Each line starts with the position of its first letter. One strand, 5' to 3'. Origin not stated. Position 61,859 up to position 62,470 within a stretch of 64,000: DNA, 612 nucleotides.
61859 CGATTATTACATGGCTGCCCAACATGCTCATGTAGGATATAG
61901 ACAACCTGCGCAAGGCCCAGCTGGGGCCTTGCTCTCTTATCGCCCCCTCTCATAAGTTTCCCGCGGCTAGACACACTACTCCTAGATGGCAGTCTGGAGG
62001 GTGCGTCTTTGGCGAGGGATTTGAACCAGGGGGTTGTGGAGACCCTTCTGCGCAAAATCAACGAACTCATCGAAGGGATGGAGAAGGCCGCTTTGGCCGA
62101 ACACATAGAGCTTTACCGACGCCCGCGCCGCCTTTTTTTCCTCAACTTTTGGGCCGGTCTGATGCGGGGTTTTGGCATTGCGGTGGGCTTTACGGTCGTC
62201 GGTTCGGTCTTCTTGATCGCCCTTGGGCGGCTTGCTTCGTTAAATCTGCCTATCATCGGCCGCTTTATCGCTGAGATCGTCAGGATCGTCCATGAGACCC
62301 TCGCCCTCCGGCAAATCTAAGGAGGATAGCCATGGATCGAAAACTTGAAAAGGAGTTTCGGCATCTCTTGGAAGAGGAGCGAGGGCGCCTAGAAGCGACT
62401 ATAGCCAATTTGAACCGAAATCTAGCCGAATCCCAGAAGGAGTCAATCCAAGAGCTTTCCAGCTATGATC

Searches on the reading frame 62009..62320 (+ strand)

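Call 24: search_protein_families(library=pfam, proteins=[window:62009-62320:+])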
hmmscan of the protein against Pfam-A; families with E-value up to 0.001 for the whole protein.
window:62009-62320:+ (103 aa): 1 family
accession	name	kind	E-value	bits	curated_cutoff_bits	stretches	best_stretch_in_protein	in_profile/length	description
PF18910.5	DUF5665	-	1.9e-19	69.9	27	1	39-94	2-55/56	Domain of unknown function (DUF5665)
